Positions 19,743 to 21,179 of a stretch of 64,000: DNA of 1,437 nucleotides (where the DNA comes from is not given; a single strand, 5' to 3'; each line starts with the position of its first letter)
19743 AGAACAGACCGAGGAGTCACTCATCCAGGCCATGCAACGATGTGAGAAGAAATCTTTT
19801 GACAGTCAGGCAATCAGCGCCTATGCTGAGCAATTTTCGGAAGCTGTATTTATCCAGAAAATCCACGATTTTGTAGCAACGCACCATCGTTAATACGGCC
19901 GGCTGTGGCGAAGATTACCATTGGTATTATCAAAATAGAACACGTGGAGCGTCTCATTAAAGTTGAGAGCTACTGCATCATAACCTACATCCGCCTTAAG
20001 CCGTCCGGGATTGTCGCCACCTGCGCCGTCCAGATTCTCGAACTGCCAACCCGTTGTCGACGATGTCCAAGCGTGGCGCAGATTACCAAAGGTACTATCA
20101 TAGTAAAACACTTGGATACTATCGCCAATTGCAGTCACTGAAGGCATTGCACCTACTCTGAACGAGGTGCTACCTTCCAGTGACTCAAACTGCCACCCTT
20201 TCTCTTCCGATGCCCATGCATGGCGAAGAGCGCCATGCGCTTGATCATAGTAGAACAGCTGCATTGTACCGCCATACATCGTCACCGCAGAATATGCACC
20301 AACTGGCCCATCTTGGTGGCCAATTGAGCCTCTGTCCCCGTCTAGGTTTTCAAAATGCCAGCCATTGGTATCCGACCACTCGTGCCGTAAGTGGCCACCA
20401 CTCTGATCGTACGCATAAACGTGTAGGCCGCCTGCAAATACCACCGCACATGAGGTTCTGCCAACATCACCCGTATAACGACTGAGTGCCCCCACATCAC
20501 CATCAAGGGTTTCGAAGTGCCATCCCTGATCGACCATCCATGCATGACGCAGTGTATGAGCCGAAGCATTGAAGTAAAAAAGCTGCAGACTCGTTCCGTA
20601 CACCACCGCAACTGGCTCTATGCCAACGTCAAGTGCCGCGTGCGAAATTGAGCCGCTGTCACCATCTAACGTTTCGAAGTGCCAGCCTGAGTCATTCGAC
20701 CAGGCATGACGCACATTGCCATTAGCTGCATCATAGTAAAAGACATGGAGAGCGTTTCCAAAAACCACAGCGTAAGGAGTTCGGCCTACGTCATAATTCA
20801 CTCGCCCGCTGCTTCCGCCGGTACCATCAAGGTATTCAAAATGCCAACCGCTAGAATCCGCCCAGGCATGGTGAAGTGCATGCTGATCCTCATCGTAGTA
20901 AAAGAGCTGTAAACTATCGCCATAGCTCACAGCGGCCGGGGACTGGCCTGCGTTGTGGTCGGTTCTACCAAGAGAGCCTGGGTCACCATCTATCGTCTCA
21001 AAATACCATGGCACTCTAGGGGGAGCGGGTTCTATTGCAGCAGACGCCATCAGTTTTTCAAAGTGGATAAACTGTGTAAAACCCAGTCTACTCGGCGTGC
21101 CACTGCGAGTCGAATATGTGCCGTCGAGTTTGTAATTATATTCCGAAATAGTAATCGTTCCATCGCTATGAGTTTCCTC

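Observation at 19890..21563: CHAP peptidoglycan hydrolase fused to a seven-blade lectin-like beta-propeller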

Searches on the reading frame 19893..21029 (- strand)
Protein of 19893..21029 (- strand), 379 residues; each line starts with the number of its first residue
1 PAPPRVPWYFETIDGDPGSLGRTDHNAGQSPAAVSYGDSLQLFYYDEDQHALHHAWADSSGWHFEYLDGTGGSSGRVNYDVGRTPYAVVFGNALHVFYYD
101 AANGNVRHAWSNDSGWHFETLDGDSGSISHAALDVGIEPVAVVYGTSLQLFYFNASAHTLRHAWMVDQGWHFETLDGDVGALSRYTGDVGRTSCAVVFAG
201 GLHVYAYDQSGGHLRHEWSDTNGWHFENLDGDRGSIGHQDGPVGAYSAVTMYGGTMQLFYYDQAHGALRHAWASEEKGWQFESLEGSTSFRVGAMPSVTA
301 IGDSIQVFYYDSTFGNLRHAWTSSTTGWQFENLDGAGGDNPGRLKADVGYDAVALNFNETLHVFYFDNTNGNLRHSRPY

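Call 8: find_homologous_proteins(query=window:19893-21029:-)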
Query seq(379 aa) (379 aa): 270 proteins with E <= 0.001 among 6569 candidates; the best 120 are listed.
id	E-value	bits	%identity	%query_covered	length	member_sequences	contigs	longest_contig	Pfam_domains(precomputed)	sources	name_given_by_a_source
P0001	1.0e-261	886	100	100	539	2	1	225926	PF05257.23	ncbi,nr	ncbi:MAG TPA: CHAP domain-containing protein [Candidatus Saccharimonadales bacterium]|nr:CHAP domain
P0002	5.3e-153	528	49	84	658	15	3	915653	PF21960.3,PF10902.14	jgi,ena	-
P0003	1.7e-143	497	45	83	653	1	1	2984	-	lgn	-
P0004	4.7e-143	496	49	98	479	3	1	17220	-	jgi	-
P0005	7.1e-141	488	45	91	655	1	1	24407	PF10591.16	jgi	jgi:hypothetical protein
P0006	6.9e-139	482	43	97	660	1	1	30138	-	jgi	jgi:hypothetical protein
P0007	1.4e-137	478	54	98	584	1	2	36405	PF05257.23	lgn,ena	-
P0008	1.9e-137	477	43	98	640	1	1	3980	-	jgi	jgi:hypothetical protein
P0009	2.1e-135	470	50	88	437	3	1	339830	PF11763.14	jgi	-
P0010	9.0e-132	458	44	100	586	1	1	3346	PF05257.23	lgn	-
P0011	2.0e-131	457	44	97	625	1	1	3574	PF05257.23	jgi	jgi:hypothetical protein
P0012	3.8e-128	446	38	99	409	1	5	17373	-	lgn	-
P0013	6.8e-124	432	42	99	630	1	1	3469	-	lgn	-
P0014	8.7e-124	432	51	99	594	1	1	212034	-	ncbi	-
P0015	7.5e-120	419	43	99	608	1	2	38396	PF01551.30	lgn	-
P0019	1.9e-116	408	47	92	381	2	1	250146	-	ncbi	-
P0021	4.0e-115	404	51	98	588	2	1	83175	PF05257.23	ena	-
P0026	1.3e-109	385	44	99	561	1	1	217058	PF05257.23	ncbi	-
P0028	2.0e-108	382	40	99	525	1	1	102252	PF16640.12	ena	-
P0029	2.4e-108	381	48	97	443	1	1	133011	-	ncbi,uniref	ncbi:hypothetical protein [Streptomyces hokutonensis]|uniref:hypothetical protein n=1 Tax=Streptomyc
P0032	3.6e-107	377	44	98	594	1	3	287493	-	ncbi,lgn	-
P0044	1.3e-100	356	46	99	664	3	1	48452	PF03984.20,PF01083.29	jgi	-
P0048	4.1e-98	348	43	98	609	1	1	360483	PF01551.30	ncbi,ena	-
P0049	5.8e-98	347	45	97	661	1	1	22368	-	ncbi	-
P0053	3.3e-97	345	39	98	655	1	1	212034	-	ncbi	-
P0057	7.4e-96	340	38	97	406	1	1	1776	PF03984.20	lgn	-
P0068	8.5e-93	330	43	98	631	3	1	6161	PF03984.20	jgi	-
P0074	1.6e-89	319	39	98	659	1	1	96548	-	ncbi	-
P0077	8.1e-89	317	46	98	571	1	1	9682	PF00877.26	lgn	-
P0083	1.8e-87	312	43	98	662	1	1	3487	PF02585.23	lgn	-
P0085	3.4e-86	308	43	98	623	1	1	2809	PF00413.31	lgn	-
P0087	3.7e-85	305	43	83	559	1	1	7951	PF05257.23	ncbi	-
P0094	1.4e-81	293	36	99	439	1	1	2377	PF03984.20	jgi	jgi:hypothetical protein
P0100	2.6e-80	289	43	92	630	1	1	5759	PF01551.30,PF03984.20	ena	-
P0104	3.1e-77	279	41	97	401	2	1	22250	PF03984.20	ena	-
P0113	6.9e-74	268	39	97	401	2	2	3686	PF03984.20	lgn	-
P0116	2.2e-72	263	38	98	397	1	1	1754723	-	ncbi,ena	-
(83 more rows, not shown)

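Call 13: search_protein_families(library=pfam, proteins=[P0002, P0005, P0015, P0028, P0044, P0057, P0077, P0083, P0085, P0029], max_evalue=0.01)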
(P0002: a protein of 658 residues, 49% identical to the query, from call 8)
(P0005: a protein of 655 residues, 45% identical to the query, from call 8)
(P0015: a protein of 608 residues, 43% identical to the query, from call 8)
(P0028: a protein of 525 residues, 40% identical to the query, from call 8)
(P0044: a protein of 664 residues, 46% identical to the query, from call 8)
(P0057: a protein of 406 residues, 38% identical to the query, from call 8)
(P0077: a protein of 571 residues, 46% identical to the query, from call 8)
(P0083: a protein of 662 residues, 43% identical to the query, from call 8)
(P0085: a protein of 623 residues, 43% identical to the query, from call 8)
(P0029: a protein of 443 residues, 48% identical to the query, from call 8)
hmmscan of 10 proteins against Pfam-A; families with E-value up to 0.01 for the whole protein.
P0002 (658 aa): 5 families
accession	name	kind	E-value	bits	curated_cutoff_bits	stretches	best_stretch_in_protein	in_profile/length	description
PF21960.2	RCF1-5-like_lid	-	2.3e-11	43.9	27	0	415-424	25-34/43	RCF1/5-like, AAA+ ATPase lid domain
PF10902.13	WYL_2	-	1e-09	39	26.7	0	413-427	16-30/74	WYL_2, Sm-like SH3 beta-barrel fold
PF10591.15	SPARC_Ca_bdg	-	0.00015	22.5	22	0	472-495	45-68/113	Secreted protein acidic and rich in cysteine Ca binding region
PF19127.6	Choline_bind_3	-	0.00017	21.9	27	0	407-421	28-42/47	Choline-binding repeat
PF13683.12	rve_3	-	0.00043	20.4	26.5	0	505-543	2-38/67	Integrase core domain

P0005 (655 aa): 2 families
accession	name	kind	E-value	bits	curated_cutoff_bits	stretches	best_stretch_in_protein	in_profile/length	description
PF10591.15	SPARC_Ca_bdg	-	5.3e-06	27.2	22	0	468-491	43-66/113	Secreted protein acidic and rich in cysteine Ca binding region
PF20145.4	ARMET_N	-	0.0075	17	26.9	0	91-123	38-70/96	ARMET, N-terminal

P0015 (608 aa): 1 family
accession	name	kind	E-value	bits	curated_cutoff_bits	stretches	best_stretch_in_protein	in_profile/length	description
PF01551.29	Peptidase_M23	-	6.6e-20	71.5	28.7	1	72-171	6-96/96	Peptidase family M23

P0028 (525 aa): 1 family
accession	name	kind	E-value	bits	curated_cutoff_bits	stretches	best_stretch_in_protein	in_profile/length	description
PF16640.11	Big_3_5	-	8.7e-09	36.3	35.5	1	72-139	26-87/88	Bacterial Ig-like domain (group 3)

P0044 (664 aa): 2 families
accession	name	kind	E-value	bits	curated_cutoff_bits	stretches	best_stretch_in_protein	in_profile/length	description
PF01083.28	Cutinase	-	2.1e-09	38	25.9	1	84-257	45-167/173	Cutinase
PF03984.19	DUF346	-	5.7e-07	29.6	22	0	537-563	2-29/39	Repeat of unknown function (DUF346)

P0057 (406 aa): 1 family
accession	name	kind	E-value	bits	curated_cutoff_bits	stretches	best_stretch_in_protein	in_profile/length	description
PF03984.19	DUF346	-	9.8e-06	25.7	22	0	123-145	3-24/39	Repeat of unknown function (DUF346)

P0077 (571 aa): 1 family
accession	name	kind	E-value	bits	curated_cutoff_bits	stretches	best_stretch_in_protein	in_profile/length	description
PF00877.26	NLPC_P60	-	2.3e-06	27.9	23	1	66-151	16-91/105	NlpC/P60 family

P0083 (662 aa): 1 family
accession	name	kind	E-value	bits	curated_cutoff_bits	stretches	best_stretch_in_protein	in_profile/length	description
PF02585.22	PIG-L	-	1.6e-10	42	28.2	1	39-211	1-128/129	GlcNAc-PI de-N-acetylase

P0085 (623 aa): 2 families
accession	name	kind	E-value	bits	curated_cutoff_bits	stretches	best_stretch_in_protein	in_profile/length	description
PF00413.30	Peptidase_M10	-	4.9e-11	43.2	24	1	147-225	84-158/159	Matrixin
PF13688.12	Reprolysin_5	-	0.0014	19.3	27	1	118-204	95-170/196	Metallo-peptidase family M12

P0029 (443 aa): 0 families

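Call 18: search_solved_structures(query=A1, max_evalue=10, show_alignments=3)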
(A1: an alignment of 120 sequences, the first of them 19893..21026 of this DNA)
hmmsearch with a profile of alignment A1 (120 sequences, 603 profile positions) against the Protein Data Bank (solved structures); distinct sequences matched with E-value up to 10: 3.
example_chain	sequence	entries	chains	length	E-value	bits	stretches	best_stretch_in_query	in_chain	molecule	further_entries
2k3a_A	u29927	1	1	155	6.9e-06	28.5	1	93-182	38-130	CHAP domain protein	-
2lrj_A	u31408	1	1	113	0.00012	24.4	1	106-181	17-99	Staphyloxanthin biosynthesis protein, putative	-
5t1q_A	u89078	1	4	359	0.0027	19.9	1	79-194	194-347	N-acetylmuramoyl-L-alanine amidase domain-containing protein SAOUHSC_02979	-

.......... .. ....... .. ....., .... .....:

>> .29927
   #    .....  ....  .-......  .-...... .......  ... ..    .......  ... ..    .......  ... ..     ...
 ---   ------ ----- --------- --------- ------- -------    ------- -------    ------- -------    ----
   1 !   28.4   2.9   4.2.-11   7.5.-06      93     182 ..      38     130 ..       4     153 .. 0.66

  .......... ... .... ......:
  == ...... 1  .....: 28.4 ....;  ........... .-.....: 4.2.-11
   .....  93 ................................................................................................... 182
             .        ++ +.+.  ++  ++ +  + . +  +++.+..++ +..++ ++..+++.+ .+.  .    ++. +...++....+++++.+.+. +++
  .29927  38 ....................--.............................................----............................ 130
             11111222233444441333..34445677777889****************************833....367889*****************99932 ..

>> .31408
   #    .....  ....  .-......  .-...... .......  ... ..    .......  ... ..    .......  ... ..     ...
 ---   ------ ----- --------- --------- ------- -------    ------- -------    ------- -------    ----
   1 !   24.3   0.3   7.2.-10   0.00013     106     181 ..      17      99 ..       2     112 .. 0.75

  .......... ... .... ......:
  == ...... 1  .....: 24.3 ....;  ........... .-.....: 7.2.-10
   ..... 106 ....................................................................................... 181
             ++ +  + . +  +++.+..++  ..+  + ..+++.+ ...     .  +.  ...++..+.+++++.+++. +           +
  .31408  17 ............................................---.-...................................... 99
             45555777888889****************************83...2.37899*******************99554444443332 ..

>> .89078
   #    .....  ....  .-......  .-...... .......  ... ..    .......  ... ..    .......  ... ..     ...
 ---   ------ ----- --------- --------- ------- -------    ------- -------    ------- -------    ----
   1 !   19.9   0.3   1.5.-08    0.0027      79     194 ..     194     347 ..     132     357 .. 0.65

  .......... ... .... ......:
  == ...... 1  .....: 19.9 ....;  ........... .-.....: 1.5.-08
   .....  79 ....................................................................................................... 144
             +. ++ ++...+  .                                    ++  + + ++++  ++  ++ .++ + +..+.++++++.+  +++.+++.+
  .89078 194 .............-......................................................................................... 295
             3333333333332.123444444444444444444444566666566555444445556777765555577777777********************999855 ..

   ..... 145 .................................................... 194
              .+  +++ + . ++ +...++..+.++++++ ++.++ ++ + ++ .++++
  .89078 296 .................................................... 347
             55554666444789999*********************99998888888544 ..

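Call 19: predict_structure(alignment_id=A1)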
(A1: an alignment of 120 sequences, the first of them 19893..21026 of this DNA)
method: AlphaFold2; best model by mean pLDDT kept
length: 378 residues; sequences in the alignment: 120
mean_pLDDT: 97.5   pTM: 0.94
mean pLDDT of the five models: 97.5, 97.3, 97.0, 96.9, 96.8
residues with pLDDT >= 90: 371; 70-90: 6; 50-70: 1; < 50: 0
segments of 3 or more residues with pLDDT < 50: none
pLDDT, mean of each block of 10 residues (from residue 1): 90 98 98 98 98 98 98 97 98 98 98 97 98 98 98 98 98 98 98 98 98 98 98 97 98 98 98 97 98 98 98 98 96 93 97 97 98 98
secondary structure, 60 per line:
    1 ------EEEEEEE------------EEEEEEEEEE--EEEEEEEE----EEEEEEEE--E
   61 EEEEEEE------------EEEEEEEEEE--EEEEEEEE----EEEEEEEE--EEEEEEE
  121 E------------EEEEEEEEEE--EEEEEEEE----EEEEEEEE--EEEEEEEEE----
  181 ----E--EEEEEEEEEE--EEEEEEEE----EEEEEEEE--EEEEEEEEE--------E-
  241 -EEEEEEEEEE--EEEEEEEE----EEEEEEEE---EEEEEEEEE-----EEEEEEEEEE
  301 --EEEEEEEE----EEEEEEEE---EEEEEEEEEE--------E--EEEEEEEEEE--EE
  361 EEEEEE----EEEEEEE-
elements in order: E7-13 E26-35 E38-45 E50-57 E60-67 E80-89 E92-99 E104-111 E114-121 E134-143 E146-153 E158-165 E168-176 E188-197 E200-207 E212-219 E222-230 E242-251 E254-261 E266-273 E277-285 E291-300 E303-310 E315-322 E326-335 E347-356 E359-366 E371-377

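Call 21: fold_search(model_id=the predicted structure, library=pdb)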
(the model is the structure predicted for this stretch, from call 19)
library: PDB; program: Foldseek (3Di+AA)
matches with E <= 10: 1364; with E <= 0.001: 497
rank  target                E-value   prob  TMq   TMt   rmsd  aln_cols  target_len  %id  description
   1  6gxs_D                1.4e-12  1.00  0.65  0.68   4.9       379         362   20  Crystal structure of CV39L lectin from Chromobacterium violaceum at 1.8 A resolution (released 2019-12-04)
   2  6gxs_A                3.2e-12  1.00  0.66  0.69   4.9       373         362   20  Crystal structure of CV39L lectin from Chromobacterium violaceum at 1.8 A resolution (released 2019-12-04)
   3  5eo7_A                3.5e-12  1.00  0.50  0.58   6.6       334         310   12  Crystal structure of AOL (released 2016-06-29)
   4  7e7v_A                3.3e-11  1.00  0.46  0.60   6.2       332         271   15  Crystal structure of RSL mutant in complex with sugar Ligand (released 2021-04-14)
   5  4csd_B                4.1e-11  1.00  0.46  0.61   6.3       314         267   15  Structure of Monomeric Ralstonia solanacearum lectin (released 2014-10-08)
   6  7e7n                  4.1e-11  1.00  0.46  0.62   6.1       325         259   14  Crystal structure of RSL mutant-R17A/R108A/R199A in complex with R3F (released 2021-04-14)
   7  7e7v_C                4.8e-11  1.00  0.47  0.62   6.0       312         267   14  Crystal structure of RSL mutant in complex with sugar Ligand (released 2021-04-14)
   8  7e7v_B                6.9e-11  1.00  0.46  0.61   6.1       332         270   16  Crystal structure of RSL mutant in complex with sugar Ligand (released 2021-04-14)
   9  4irt                  8.1e-11  1.00  0.61  0.58   5.5       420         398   12  Crystal structure of a putative neuraminidase (BACOVA_03493) from Bacteroides ovatus ATCC 8483 at 1.74 A resolution (released 2013-03-13)
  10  7e7r_B                8.5e-11  1.00  0.45  0.61   6.4       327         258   17  Crystal structure of RSL mutant in complex with Ligand (released 2021-04-14)
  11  7e7r_A                8.9e-11  1.00  0.45  0.61   6.2       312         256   14  Crystal structure of RSL mutant in complex with Ligand (released 2021-04-14)
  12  7e7u_B                1.2e-10  1.00  0.45  0.59   6.6       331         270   15  Crystal structure of RSL mutant in complex with sugar Ligand (released 2021-04-14)
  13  4csd_A                1.2e-10  1.00  0.46  0.61   6.4       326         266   16  Structure of Monomeric Ralstonia solanacearum lectin (released 2014-10-08)
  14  6z6c_AAA              1.4e-10  1.00  0.50  0.59   6.2       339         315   11  Crystal structurel of FleA lectin in complex with a monovalent inhibitor (released 2021-04-07)
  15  7e7t_B                2.0e-10  1.00  0.45  0.61   6.4       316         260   17  Crystal structure of RSL mutant in complex with sugar Ligand (released 2021-04-14)
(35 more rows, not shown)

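Call 44: list_cluster_members(proteins=[P0014, P0019, P0026, P0032, P0048, P0049, P0053, P0074, P0087, P0116])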
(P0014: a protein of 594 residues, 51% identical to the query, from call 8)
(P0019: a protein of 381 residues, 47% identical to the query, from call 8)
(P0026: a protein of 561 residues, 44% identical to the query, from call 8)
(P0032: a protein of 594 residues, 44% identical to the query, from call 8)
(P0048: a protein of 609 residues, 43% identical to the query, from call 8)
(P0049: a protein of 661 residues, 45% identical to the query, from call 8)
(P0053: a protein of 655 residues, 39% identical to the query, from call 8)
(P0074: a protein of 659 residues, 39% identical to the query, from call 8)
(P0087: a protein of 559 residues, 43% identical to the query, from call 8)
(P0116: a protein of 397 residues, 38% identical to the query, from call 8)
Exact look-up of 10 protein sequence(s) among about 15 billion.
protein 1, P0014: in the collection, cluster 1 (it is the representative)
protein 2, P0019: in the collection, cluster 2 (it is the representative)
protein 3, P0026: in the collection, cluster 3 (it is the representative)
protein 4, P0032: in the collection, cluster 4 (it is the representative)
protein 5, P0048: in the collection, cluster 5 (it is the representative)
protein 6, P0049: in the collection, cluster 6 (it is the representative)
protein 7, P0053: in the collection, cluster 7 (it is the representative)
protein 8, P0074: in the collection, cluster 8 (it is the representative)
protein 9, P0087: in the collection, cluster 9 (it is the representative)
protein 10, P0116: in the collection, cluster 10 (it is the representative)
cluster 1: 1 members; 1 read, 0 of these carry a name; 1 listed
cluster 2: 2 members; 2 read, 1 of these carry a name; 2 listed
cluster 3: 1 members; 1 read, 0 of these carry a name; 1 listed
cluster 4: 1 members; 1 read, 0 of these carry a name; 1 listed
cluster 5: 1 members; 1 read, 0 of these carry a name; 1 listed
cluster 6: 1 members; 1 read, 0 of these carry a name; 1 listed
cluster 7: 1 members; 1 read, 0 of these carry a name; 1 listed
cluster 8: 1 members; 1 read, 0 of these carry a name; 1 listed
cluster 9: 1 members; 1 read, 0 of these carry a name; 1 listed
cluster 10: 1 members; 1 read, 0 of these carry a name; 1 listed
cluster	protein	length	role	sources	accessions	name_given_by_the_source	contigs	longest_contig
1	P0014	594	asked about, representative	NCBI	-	-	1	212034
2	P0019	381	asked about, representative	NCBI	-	-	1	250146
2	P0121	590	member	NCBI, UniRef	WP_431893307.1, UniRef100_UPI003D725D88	peptidoglycan DD-metalloendopeptidase family protein [Micromonospora haikouensis] | peptidoglycan DD-metalloendopeptidase family protein n=1 Tax=Micromonospora haikouensis ...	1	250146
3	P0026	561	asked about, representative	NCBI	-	-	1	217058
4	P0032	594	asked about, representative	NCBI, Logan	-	-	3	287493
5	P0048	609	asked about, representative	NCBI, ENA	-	-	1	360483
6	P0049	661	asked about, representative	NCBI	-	-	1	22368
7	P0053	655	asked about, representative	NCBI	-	-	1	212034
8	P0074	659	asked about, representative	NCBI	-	-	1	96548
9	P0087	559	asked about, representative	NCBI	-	-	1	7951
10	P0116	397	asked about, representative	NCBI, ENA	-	-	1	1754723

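Call 45: search_dna_similar(query=window:19893-21026:-, collection=phages, mode=protein, max_evalue=0.001, max_rows=25)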
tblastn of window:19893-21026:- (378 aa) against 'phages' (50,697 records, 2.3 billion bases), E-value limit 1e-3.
No match.

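Call 62: find_encoding_contigs(protein=P0014, flank=10000, max_places=2)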
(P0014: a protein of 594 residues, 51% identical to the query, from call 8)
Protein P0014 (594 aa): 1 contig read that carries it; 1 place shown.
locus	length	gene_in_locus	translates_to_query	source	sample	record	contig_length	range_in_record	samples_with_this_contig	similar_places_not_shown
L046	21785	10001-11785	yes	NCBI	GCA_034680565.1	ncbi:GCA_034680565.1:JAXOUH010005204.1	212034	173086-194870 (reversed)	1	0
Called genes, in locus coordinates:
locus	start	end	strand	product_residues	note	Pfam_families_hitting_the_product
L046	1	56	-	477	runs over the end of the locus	PF00224:PK, PF02887:PK_C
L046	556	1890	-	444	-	-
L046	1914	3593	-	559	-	-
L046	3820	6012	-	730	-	PF16927:HisKA_7TM, PF00512:HisKA, PF02518:HATPase_c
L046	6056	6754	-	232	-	-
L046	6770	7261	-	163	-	PF01862:PvlArgDC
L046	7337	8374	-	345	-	-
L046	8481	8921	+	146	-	PF00072:Response_reg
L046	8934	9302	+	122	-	PF00072:Response_reg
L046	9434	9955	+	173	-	-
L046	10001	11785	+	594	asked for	-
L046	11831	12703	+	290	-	-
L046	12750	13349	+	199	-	-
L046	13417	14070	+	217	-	-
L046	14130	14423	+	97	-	PF07876:Dabb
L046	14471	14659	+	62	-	-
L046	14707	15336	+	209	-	PF01327:Pep_deformylase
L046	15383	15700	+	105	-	-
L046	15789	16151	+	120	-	-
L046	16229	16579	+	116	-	-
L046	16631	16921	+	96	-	-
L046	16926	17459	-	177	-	-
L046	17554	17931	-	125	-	-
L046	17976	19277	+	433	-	PF02579:Nitro_FeMo-Co (faint), PF08245:Mur_ligase_M, PF02875:Mur_ligase_C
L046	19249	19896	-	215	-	PF01177:Asp_Glu_race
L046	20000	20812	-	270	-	PF00763:THF_DHG_CYH, PF02882:THF_DHG_CYH_C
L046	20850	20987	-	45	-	-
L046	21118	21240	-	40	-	-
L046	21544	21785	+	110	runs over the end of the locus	PF08712:Nfu_N (faint)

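Call 65: search_protein_representatives(protein=window:19893-21026:-)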
Query: 378 residues. Proteins with E-value up to 0.001 (for the whole library): 2627; up to 1e-10: 881; up to 1e-30: 172. The best 150 are listed.
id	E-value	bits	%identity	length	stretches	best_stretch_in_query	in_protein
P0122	8.0e-139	479.9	49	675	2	57-330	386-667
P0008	3.0e-137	474.7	47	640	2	4-281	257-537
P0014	1.6e-126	439.5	55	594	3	79-243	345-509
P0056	2.6e-118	412.4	49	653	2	2-272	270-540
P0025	3.3e-118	412.0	51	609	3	60-269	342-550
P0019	3.4e-117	408.7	50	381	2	30-272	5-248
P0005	1.0e-115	403.8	48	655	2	34-287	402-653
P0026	1.2e-109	383.8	51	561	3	57-262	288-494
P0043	1.1e-107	377.4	50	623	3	61-271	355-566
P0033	1.8e-107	376.7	50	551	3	30-271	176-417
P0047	7.6e-107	374.6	48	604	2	22-271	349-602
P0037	1.4e-105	370.5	52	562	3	4-185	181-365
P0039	1.2e-104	367.4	47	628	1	3-376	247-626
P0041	1.3e-102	360.6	49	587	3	77-272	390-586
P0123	3.1e-102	359.4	50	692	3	60-235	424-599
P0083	6.0e-88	312.4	49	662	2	7-270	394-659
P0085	4.0e-86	306.4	52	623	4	102-241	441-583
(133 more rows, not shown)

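Call 78: find_encoding_contigs(protein=P0007, flank=6000, max_places=1)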
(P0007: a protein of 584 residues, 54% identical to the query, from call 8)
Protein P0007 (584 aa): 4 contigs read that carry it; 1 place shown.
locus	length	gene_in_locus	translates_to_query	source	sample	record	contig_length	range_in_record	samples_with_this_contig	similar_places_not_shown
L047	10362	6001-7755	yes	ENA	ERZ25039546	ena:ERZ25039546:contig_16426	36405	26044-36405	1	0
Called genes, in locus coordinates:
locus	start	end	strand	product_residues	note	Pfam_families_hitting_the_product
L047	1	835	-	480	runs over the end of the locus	PF05257:CHAP (weak), PF13517:FG-GAP_3, PF01839:FG-GAP (weak), PF13517:FG-GAP_3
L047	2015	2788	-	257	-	-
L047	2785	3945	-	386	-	PF13581:HATPase_c_2 (weak), PF02518:HATPase_c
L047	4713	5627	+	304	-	-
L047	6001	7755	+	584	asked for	PF05257:CHAP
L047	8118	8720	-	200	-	PF05724:TPMT (weak), PF13489:Methyltransf_23 (weak), PF13649:Methyltransf_25, PF13847:Methyltransf_31, PF08241:Methyltransf_11, PF08242:Methyltransf_12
